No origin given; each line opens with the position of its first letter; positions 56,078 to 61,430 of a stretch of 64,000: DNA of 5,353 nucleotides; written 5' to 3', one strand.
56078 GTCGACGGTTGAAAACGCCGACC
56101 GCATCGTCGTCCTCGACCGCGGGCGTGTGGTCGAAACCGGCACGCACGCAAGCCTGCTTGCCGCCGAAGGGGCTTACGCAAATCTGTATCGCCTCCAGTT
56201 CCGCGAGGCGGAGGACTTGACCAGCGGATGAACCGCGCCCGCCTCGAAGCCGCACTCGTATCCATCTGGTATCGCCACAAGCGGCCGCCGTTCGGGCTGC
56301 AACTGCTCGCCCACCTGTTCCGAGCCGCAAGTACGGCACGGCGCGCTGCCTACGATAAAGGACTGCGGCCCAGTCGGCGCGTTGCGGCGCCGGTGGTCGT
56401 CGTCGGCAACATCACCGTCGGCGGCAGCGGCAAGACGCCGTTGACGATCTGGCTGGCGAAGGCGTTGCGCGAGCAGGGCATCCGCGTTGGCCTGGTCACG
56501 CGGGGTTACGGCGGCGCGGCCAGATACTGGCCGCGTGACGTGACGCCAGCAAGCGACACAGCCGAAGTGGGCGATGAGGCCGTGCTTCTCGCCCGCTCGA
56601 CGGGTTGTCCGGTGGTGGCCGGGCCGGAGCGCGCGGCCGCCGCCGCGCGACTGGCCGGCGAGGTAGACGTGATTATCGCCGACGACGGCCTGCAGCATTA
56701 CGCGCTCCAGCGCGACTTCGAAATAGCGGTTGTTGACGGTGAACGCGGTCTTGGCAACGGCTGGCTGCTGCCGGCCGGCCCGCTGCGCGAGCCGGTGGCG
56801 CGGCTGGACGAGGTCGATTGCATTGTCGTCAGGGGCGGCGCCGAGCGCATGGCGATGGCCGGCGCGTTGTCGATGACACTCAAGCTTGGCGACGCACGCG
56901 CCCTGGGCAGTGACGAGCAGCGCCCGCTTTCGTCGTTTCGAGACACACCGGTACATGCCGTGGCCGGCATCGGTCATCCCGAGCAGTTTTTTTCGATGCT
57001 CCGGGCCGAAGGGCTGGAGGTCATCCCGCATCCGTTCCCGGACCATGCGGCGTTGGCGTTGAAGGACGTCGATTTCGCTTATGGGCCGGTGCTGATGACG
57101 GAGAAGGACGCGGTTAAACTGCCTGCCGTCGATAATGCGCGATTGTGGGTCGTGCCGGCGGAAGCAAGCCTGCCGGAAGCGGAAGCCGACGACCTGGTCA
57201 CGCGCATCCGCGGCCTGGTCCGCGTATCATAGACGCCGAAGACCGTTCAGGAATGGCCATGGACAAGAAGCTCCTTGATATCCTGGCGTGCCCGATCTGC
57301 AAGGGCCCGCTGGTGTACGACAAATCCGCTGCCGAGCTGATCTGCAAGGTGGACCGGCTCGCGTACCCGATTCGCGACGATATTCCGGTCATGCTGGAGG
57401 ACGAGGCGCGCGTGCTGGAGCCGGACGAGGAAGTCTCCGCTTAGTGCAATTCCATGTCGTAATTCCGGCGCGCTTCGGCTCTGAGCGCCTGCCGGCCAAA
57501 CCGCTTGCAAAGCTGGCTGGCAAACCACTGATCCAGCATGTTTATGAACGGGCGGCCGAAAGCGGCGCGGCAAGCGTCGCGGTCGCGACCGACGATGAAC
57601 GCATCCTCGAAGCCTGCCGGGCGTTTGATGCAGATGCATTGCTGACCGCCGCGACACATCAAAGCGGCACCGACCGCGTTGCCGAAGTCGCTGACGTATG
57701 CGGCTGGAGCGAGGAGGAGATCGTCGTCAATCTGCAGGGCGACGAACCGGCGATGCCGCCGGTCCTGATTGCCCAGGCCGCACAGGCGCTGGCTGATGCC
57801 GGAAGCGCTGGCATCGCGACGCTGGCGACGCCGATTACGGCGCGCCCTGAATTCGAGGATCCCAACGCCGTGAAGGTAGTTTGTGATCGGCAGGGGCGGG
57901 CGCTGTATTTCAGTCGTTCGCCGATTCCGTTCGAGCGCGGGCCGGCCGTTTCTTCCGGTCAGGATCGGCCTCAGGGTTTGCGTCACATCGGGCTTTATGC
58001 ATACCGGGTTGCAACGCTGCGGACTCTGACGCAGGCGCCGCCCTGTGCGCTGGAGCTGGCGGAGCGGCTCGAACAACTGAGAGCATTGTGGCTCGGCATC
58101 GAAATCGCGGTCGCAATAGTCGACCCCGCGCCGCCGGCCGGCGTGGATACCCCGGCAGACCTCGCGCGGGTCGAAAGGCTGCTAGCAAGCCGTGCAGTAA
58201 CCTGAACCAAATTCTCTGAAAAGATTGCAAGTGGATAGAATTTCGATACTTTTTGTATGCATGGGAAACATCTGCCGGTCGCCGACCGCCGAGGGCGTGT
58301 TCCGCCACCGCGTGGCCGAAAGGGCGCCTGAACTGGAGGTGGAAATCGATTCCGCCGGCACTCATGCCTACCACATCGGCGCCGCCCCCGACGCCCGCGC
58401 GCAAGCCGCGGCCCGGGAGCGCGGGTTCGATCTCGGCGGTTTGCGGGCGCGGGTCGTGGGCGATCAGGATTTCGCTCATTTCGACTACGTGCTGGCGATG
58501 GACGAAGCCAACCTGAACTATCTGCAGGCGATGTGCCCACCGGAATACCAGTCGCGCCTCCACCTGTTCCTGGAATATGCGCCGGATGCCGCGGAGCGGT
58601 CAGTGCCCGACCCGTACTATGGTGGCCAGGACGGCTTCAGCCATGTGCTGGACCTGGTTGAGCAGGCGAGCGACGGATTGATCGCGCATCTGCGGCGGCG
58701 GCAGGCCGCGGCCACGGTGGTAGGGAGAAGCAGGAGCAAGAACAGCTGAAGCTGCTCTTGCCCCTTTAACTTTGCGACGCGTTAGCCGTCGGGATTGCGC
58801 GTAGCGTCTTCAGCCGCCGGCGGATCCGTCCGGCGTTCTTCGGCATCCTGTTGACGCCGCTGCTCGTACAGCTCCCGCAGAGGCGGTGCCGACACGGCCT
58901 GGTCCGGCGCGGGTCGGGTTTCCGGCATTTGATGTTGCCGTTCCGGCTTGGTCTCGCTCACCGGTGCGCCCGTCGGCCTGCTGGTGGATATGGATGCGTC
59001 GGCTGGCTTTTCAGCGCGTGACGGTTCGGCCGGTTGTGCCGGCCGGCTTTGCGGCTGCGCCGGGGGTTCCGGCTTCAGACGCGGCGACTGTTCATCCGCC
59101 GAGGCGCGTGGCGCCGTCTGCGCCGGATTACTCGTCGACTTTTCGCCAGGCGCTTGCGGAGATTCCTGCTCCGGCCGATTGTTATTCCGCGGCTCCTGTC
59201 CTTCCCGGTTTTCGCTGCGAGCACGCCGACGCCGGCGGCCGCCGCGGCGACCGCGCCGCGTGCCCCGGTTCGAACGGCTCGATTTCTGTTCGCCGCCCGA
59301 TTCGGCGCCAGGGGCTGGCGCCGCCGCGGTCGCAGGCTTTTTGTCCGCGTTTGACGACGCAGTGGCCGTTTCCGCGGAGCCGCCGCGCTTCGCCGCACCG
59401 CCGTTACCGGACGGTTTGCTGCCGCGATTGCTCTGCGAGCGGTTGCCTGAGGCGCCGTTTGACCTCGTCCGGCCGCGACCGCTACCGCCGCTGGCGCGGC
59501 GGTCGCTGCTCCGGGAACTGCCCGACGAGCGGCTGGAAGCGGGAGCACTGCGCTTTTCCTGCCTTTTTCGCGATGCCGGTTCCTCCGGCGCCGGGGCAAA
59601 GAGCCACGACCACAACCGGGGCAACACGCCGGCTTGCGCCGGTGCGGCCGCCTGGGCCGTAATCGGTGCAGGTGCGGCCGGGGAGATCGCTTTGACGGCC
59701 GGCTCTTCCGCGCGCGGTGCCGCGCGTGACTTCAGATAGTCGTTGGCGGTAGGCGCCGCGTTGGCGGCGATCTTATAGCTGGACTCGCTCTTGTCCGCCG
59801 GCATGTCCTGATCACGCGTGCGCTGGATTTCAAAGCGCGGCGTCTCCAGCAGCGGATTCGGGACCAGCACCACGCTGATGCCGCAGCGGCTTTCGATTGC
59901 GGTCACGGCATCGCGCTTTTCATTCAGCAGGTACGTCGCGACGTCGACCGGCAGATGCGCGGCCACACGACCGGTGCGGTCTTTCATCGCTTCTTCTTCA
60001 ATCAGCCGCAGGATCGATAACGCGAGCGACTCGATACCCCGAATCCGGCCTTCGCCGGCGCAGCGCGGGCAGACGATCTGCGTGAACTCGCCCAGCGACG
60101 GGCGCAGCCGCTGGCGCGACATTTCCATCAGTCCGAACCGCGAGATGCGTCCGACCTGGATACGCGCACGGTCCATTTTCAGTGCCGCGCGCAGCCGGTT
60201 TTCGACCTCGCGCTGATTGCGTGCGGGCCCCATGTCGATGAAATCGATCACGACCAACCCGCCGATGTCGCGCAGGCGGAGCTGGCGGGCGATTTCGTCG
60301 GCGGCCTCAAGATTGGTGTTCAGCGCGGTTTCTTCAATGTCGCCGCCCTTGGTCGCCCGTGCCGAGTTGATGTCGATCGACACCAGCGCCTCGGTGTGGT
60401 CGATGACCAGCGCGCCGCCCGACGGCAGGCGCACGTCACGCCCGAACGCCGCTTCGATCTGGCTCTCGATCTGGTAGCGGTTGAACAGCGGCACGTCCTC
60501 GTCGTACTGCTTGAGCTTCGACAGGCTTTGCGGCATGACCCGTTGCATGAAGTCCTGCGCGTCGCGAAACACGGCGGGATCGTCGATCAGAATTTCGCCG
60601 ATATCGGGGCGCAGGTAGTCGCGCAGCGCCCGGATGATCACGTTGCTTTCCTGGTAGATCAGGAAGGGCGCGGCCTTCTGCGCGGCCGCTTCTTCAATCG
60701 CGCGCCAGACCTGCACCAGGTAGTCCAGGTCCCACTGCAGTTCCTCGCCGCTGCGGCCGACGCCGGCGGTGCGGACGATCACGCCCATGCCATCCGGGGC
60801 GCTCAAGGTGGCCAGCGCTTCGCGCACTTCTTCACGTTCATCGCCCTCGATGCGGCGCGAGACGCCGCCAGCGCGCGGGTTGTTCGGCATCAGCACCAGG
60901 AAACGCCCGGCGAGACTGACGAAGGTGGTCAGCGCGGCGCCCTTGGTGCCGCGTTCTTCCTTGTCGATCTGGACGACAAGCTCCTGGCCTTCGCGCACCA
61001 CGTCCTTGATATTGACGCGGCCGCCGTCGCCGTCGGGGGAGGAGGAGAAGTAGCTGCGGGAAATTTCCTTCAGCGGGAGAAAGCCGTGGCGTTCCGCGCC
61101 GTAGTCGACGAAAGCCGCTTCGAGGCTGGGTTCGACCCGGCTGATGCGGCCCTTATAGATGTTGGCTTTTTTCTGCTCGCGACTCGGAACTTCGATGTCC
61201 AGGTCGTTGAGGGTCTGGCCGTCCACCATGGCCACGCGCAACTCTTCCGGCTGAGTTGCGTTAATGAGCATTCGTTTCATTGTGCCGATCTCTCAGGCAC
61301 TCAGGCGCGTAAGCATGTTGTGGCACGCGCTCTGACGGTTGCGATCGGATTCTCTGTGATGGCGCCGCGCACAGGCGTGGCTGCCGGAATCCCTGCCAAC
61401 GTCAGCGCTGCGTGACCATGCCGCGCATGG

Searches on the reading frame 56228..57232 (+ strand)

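Call 27: search_protein_families(library=pfam, proteins=[window:56228-57232:+])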
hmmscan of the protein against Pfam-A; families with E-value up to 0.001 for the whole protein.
window:56228-57232:+ (334 aa): 1 family
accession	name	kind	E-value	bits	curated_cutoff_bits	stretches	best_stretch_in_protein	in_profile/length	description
PF02606.20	LpxK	-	3.2e-101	339.2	27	1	24-323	5-323/328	Tetraacyldisaccharide-1-P 4'-kinase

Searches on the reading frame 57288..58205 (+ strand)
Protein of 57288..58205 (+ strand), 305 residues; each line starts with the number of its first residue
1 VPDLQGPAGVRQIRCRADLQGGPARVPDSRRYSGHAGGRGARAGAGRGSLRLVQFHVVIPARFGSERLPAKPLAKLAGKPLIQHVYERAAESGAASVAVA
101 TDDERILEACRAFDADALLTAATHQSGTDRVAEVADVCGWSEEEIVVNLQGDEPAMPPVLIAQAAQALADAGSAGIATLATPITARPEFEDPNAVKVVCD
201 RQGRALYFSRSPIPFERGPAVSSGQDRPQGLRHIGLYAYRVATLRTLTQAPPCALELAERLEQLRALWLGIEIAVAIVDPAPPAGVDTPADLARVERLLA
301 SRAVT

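Call 27: search_protein_families(library=pfam, proteins=[window:57288-58205:+])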
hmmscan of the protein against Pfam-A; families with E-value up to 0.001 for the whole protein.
window:57288-58205:+ (305 aa): 2 families
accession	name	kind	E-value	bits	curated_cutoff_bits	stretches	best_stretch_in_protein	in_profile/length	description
PF02348.25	CTP_transf_3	-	7.3e-57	193.1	22.6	1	57-273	2-217/217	Cytidylyltransferase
PF12804.13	NTP_transf_3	-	3.7e-10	40.6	27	1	62-175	11-118/160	MobA-like NTP transferase domain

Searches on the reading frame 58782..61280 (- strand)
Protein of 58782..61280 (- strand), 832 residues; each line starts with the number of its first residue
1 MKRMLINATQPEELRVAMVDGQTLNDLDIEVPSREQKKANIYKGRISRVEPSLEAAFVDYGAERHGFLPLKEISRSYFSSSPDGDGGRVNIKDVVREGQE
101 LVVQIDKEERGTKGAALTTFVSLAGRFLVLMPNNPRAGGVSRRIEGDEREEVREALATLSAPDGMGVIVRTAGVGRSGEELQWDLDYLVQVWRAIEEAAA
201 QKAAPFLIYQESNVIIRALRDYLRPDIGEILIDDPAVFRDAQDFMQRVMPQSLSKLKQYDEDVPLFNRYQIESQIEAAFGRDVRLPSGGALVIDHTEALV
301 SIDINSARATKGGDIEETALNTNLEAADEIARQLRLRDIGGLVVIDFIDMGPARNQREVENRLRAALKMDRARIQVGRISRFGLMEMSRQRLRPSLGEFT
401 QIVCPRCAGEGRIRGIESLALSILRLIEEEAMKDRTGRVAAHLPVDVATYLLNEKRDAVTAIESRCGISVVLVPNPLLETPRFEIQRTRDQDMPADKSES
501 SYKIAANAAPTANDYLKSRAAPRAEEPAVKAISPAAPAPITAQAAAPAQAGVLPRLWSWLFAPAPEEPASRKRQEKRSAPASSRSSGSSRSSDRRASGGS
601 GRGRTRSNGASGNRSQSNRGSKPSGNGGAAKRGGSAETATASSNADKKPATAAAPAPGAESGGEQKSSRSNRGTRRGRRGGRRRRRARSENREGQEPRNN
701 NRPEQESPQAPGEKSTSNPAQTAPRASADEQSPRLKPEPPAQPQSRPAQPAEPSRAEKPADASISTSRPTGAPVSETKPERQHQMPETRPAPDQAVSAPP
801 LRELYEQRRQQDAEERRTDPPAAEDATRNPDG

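Call 27: search_protein_families(library=pfam, proteins=[window:58782-61280:-])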
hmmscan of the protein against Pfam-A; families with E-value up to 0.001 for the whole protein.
window:58782-61280:- (832 aa): 3 families
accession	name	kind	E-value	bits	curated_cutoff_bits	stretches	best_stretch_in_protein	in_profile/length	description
PF10150.14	RNase_E_G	-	1.2e-100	336.8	25.5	1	122-391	1-269/270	Ribonuclease E/G family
PF20833.2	RNase_E_G_Thio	-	2e-32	111.6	26.8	1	403-487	1-85/86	RNase E/G, Thioredoxin-like domain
PF00575.29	S1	-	1.1e-10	42.1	22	1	36-119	2-73/74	S1 RNA binding domain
